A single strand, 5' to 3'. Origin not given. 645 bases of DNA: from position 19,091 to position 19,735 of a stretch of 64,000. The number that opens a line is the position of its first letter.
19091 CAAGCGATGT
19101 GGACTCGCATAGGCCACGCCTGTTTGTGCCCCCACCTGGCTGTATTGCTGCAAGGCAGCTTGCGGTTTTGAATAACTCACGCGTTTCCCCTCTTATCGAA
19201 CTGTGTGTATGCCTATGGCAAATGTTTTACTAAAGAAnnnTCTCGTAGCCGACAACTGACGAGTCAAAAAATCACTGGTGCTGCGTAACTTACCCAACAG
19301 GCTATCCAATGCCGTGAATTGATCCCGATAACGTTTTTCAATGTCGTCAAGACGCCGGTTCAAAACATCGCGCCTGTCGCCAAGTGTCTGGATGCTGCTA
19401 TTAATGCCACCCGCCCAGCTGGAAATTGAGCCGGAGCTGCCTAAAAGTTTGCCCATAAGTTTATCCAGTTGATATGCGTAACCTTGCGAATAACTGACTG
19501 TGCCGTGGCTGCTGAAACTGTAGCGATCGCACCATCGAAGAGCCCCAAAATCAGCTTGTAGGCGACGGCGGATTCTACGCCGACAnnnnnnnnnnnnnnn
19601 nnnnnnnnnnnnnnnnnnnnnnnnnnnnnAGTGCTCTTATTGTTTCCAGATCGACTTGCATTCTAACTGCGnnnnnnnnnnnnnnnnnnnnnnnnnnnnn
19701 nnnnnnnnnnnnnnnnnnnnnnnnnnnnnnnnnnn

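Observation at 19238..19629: Chimeric fliS'(N-terminus)::fliD'(C-terminus) relic between fliD and fliS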

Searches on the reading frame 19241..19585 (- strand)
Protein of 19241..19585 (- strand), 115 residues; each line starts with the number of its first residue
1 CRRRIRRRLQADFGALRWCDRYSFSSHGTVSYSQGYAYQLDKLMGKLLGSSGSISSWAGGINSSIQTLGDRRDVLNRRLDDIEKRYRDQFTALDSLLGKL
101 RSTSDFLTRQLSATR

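Call 8: search_protein_families(library=pfam, proteins=[window:19241-19585:-], max_evalue=0.1)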
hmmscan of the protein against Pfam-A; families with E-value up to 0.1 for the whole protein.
seq(115 aa): 3 families
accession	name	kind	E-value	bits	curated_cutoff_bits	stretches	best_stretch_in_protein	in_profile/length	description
PF07195.17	FliD_C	-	5.8e-09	36.2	25.4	1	24-101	158-235/236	Flagellar hook-associated protein 2 C-terminus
PF16331.10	TolA_bind_tri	-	0.002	18.6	30.1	1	73-104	42-73/76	TolA binding protein trimerisation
PF08066.17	PMC2NT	-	0.077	14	23.3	0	31-105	20-87/91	PMC2NT (NUC016) domain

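Call 10: find_homologous_proteins(query=window:19241-19519:-, max_evalue=0.001)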
Query seq(93 aa) (93 aa): 4 proteins with E <= 0.001 among 5 candidates.
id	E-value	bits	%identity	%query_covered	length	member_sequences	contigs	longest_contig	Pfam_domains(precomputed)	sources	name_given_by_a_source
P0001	7.6e-31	124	93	76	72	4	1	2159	PF07195.18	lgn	-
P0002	1.7e-26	110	67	89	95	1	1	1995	PF07195.18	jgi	jgi:flagellar hook-associated protein 2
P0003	1.4e-19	88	52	95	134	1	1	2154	PF07195.18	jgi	jgi:flagellar hook-associated protein 2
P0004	7.3e-12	63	44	96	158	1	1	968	PF07195.18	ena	-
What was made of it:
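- Tried and rejected: Word-indexed search with the relic collected only 5 candidates, so it is not a reliable negative for intact close relatives (call 10).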

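Call 19: find_encoding_contigs(protein=P0002, flank=10000, max_places=4)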
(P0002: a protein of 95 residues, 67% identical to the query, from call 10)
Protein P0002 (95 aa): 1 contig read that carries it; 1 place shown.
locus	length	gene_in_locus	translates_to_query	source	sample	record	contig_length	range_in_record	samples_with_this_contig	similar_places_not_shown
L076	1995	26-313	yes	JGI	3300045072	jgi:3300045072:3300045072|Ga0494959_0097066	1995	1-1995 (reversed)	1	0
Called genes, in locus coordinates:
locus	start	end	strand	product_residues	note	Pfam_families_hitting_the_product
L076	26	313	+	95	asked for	PF07195:FliD_C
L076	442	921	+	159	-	PF02561:FliS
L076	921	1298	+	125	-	PF05400:FliT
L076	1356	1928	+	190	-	PF16823:tPilZ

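Call 20: find_encoding_contigs(protein=P0001, flank=10000, max_places=4)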
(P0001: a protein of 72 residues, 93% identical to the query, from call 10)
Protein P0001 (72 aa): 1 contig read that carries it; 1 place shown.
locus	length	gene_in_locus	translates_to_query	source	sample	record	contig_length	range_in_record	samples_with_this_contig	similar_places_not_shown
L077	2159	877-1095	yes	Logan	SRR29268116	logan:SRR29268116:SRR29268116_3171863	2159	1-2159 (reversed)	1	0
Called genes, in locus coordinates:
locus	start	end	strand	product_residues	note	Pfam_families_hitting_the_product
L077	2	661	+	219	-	?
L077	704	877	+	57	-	-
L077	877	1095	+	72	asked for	PF07195:FliD_C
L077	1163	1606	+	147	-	PF02561:FliS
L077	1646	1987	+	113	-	PF05400:FliT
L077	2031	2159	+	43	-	?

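Call 21: find_encoding_contigs(protein=P0003, flank=10000, max_places=4)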
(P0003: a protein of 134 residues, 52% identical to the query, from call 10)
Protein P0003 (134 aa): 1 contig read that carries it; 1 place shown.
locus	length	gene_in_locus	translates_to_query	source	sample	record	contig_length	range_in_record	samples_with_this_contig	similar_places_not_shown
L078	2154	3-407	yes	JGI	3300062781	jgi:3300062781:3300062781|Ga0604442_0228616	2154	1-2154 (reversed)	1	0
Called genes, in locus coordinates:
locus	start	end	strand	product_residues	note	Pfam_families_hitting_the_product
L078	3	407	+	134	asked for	PF07195:FliD_C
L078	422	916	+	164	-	PF02561:FliS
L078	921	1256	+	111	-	PF05400:FliT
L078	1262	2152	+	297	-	?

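Call 27: find_related_loci(query=window:19241-19519:-, collection=metagenome_contigs, flank=6000)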
Query seq(93 aa) (93 aa) in metagenome_contigs; peptide patterns used: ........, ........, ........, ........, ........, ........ (x = any residue, [..] = any of these).
371 stretches matched a pattern; 10 encode a relative of the query (tblastn E <= 1e-3); 10 distinct loci.
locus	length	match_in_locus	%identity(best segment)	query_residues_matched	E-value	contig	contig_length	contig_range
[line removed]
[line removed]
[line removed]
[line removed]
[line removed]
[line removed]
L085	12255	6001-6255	46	6-90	1e-23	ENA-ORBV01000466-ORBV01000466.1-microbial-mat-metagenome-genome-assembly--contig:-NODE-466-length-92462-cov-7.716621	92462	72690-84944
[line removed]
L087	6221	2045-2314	49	1-90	1e-18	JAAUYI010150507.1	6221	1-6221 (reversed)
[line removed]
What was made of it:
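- Tried and rejected: No new relic alleles (call 27).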
